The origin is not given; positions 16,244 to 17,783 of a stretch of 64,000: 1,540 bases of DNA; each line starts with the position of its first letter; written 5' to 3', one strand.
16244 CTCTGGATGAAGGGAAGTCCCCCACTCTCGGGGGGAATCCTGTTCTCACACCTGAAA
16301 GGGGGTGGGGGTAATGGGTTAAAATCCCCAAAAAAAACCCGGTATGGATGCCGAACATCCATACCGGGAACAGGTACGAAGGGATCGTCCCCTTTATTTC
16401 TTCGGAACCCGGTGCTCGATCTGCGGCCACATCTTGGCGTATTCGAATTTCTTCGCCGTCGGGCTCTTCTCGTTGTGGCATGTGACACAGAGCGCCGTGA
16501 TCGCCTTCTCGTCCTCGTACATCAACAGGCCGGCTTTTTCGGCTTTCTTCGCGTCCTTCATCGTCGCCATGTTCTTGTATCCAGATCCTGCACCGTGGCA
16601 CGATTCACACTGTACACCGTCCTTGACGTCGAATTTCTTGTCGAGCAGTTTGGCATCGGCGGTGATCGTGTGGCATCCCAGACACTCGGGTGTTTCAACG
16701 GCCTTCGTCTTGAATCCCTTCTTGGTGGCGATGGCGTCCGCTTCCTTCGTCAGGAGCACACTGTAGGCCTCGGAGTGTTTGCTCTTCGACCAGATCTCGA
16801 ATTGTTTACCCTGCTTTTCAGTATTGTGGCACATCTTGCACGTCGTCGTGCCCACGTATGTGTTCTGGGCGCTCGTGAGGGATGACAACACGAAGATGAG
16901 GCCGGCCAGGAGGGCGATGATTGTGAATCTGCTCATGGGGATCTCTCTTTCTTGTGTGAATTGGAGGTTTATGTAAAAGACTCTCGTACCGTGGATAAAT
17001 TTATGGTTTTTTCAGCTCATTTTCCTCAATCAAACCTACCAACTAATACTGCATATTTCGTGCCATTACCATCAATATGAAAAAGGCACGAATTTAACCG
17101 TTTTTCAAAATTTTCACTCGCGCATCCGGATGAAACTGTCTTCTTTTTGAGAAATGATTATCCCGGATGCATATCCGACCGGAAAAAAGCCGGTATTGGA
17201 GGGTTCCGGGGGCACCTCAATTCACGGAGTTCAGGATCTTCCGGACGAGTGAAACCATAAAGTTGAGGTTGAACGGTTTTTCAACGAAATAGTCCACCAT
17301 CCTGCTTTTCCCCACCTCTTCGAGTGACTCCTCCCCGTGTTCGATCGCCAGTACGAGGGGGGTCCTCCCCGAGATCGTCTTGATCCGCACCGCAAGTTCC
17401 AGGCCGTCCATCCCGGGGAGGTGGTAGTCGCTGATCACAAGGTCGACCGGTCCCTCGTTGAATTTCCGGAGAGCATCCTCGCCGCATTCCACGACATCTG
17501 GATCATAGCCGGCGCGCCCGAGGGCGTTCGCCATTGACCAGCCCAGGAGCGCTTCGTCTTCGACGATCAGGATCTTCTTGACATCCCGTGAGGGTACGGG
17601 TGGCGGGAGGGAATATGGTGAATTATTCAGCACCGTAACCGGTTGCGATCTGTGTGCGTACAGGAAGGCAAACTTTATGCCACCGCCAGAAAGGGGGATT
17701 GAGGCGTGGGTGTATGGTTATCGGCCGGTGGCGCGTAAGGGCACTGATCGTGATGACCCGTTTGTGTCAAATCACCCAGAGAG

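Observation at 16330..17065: Tetraheme periplasmic cytochrome as an independent sigma-54 unit between the surface cytochromes and their regulators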

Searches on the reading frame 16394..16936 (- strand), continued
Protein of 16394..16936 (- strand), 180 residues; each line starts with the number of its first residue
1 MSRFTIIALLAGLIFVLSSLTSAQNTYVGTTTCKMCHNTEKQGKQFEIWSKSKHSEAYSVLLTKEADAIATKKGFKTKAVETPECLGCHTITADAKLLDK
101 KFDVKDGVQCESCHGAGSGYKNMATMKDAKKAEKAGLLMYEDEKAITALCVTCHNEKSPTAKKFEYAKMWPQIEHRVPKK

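Call 36: find_encoding_contigs(protein=P0004, flank=10000, max_places=1)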
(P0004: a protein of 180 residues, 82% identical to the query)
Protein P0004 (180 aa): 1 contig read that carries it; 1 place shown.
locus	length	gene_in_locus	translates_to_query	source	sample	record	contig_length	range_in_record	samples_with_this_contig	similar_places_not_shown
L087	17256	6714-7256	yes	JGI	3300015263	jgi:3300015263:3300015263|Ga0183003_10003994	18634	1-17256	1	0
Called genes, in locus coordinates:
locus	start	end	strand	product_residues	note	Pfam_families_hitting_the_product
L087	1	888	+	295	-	?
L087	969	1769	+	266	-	PF09699:Paired_CXXCH_1 (weak)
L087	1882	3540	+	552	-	-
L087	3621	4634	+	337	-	PF01731:Arylesterase (faint), PF08450:SGL (faint), PF25021:TEN_NHL (faint), PF01436:NHL (faint), PF17170:DUF5128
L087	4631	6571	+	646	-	PF14537:Cytochrom_c3_2 (faint), PF22113:Mtrc-MtrF_II-IV_dom (faint), PF14522:Cytochrome_C7 (faint), PF09699:Paired_CXXCH_1 (weak)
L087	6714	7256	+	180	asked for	PF22113:Mtrc-MtrF_II-IV_dom (weak), PF02085:Cytochrom_CIII (faint), PF14522:Cytochrome_C7 (faint), PF13435:Cytochrome_C554, PF09699:Paired_CXXCH_1 (weak)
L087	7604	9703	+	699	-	PF09699:Paired_CXXCH_1 (faint), PF13435:Cytochrome_C554 (faint), PF14522:Cytochrome_C7 (faint), PF14537:Cytochrom_c3_2 (faint), PF22113:Mtrc-MtrF_II-IV_dom, PF13860:FlgD_ig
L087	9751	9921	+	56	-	-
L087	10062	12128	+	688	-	PF02335:Cytochrom_C552 (faint), PF14522:Cytochrome_C7 (faint), PF22113:Mtrc-MtrF_II-IV_dom (faint), PF09699:Paired_CXXCH_1 (faint), PF13435:Cytochrome_C554 (faint), PF14537:Cytochrom_c3_2 (faint), PF13860:FlgD_ig (weak)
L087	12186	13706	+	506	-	-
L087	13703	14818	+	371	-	PF14522:Cytochrome_C7 (weak)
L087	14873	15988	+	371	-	PF09699:Paired_CXXCH_1 (faint), PF14522:Cytochrome_C7 (faint), PF22113:Mtrc-MtrF_II-IV_dom (faint)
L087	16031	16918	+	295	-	PF14522:Cytochrome_C7 (faint), PF09698:GSu_C4xC__C2xCH (weak)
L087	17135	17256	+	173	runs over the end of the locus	PF01814:Hemerythrin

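Call 37: find_encoding_contigs(protein=P0002, flank=10000, max_places=1)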
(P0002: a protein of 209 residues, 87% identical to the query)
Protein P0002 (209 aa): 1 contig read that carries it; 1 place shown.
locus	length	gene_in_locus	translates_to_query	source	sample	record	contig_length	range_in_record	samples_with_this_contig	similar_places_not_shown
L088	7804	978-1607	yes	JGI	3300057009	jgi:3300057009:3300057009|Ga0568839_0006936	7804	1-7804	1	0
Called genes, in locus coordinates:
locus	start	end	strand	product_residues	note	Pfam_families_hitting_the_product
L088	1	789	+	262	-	?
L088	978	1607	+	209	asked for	PF22113:Mtrc-MtrF_II-IV_dom (faint), PF02085:Cytochrom_CIII (faint), PF14522:Cytochrome_C7 (faint), PF14537:Cytochrom_c3_2 (faint), PF09699:Paired_CXXCH_1 (faint), PF13435:Cytochrome_C554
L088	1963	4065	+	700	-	PF02335:Cytochrom_C552 (faint), PF09699:Paired_CXXCH_1 (faint), PF13435:Cytochrome_C554 (faint), PF14522:Cytochrome_C7 (faint), PF14537:Cytochrom_c3_2 (faint), PF22113:Mtrc-MtrF_II-IV_dom (weak), PF13860:FlgD_ig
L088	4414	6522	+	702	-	PF02335:Cytochrom_C552 (faint), PF09699:Paired_CXXCH_1 (faint), PF13435:Cytochrome_C554 (faint), PF14522:Cytochrome_C7 (faint), PF14537:Cytochrom_c3_2 (faint), PF22113:Mtrc-MtrF_II-IV_dom (faint), PF13860:FlgD_ig (weak)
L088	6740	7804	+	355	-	?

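Call 38: find_encoding_contigs(protein=P0007, flank=10000, max_places=1)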
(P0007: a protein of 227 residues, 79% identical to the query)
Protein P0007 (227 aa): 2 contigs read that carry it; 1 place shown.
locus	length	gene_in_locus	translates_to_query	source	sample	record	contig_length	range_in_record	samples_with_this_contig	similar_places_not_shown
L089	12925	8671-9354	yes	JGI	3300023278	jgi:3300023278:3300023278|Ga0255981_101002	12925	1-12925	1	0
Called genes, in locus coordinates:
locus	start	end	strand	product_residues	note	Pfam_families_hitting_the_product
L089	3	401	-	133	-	?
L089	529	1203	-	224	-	PF22113:Mtrc-MtrF_II-IV_dom (faint), PF09699:Paired_CXXCH_1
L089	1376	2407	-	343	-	-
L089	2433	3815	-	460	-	PF00072:Response_reg, PF00004:AAA (faint), PF00158:Sigma54_activat, PF14532:Sigma54_activ_2, PF07728:AAA_5, PF25601:AAA_lid_14, PF02954:HTH_8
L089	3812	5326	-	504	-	PF00512:HisKA, PF02518:HATPase_c, PF14501:HATPase_c_5 (weak)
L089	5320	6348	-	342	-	-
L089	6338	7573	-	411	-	PF14522:Cytochrome_C7 (faint), PF22113:Mtrc-MtrF_II-IV_dom (weak), PF14537:Cytochrom_c3_2 (faint), PF09699:Paired_CXXCH_1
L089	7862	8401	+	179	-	-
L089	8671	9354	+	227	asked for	PF22113:Mtrc-MtrF_II-IV_dom (weak), PF02085:Cytochrom_CIII (faint), PF14522:Cytochrome_C7 (faint), PF13435:Cytochrome_C554, PF09699:Paired_CXXCH_1 (weak)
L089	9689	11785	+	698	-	PF18962:Por_Secre_tail (faint), PF09699:Paired_CXXCH_1 (faint), PF13435:Cytochrome_C554 (faint), PF14522:Cytochrome_C7 (faint), PF14537:Cytochrom_c3_2 (faint), PF22113:Mtrc-MtrF_II-IV_dom, PF13860:FlgD_ig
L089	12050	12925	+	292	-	?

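Call 87: search_protein_representatives(protein=window:16394-16936:-)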
Query: 180 residues. Proteins with E-value up to 0.001 (for the whole library): 2786; up to 1e-10: 703; up to 1e-30: 48. The best 150 are listed.
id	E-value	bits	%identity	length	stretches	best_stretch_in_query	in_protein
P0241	4.6e-48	179.5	38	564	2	23-175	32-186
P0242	1.3e-47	178.0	40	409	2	23-158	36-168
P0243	1.4e-47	177.9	53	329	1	19-179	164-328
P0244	9.0e-47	175.3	38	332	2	5-175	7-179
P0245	9.7e-47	175.2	37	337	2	25-180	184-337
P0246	1.3e-46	174.7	40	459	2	25-179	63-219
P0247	1.6e-44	167.9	52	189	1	19-179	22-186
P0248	2.6e-44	167.2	38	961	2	23-160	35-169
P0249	4.9e-44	166.4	47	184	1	3-175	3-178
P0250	1.0e-43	165.3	35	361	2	24-178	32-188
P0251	3.4e-43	163.6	47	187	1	12-178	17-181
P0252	1.2e-42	161.8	50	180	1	18-176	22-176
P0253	1.4e-42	161.6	37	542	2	5-178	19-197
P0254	7.4e-42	159.3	36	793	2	20-179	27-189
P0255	1.1e-41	158.7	48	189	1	7-180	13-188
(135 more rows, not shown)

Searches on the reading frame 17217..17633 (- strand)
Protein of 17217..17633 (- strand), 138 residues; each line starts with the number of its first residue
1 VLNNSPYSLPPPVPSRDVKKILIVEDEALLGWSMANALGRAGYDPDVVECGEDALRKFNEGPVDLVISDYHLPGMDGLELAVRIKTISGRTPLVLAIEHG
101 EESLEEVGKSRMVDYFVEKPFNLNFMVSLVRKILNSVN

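Call 5: search_protein_families(library=pfam, proteins=[window:17217-17633:-], max_evalue=0.01)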
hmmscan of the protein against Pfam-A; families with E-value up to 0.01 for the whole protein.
window:17217-17633:- (138 aa): 1 family
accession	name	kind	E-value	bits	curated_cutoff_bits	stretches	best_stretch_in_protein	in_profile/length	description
PF00072.30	Response_reg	-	5.1e-18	65.7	30.2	1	21-130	1-110/111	Response regulator receiver domain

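Call 6: search_protein_families(library=ncbifam, proteins=[window:17217-17633:-], max_evalue=0.01)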
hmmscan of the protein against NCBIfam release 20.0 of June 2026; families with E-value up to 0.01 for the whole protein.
window:17217-17633:- (138 aa): 86 families (the best 25 are shown)
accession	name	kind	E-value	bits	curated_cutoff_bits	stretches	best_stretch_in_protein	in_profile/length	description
NF046022.1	RespRegCpdRBruc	equivalog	4e-15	55.9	180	1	19-136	2-119/120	cell cycle two-component system response regulator CpdR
NF051850.1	RespRegRprY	equivalog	1.7e-14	53.8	370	1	20-137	6-123/234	response regulator transcription factor RprY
NF007982.1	PRK10710.1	equivalog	4.5e-14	52.6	380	1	18-136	7-124/235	envelope stress response regulator BaeR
NF041733.1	resp_reg_CseB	equivalog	1.6e-13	50.6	350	1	20-135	2-116/228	two-component system response regulator CseB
NF052313.1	T9SS_RR_PorX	equivalog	2.2e-13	49.8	300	1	20-136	2-118/513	T9SS response regulator signal transducer PorX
NF008296.0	PRK11083.1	equivalog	4.7e-13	49.1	273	1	19-136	4-120/228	two-component system response regulator CreB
NF040689.1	MtrAB_MtrA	equivalog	1.2e-12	47.7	300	1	21-134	1-113/219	MtrAB system response regulator MtrA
NF006900.1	PRK09390.1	equivalog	1.9e-12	47.1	255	1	19-136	5-122/203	response regulator FixJ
TIGR02154.1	PhoB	equivalog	2.9e-12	46.4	296.2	1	19-134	3-120/226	phosphate regulon transcriptional regulator PhoB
NF008469.0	PRK11361.1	equivalog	3e-12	46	714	1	18-134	4-120/461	acetoacetate metabolism transcriptional regulator AtoC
TIGR01818.1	ntrC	equivalog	3.1e-12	46.1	558.6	1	21-136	1-116/463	nitrogen regulation protein NR(I)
NF007005.1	PRK09468.1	equivalog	1.5e-11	44.2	331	1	18-134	3-119/237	osmolarity response regulator transcription factor OmpR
NF041734.1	resp_reg_RppA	equivalog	3.1e-11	43.1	250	1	20-132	2-116/229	two-component system response regulator RppA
TIGR01387.1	cztR_silR_copR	subfamily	3.2e-11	43.3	279.2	1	21-135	1-115/218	heavy metal response regulator transcription factor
NF008176.1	PRK10923.1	equivalog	3.8e-11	42.2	620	1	20-134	5-119/469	nitrogen regulation protein NR(I)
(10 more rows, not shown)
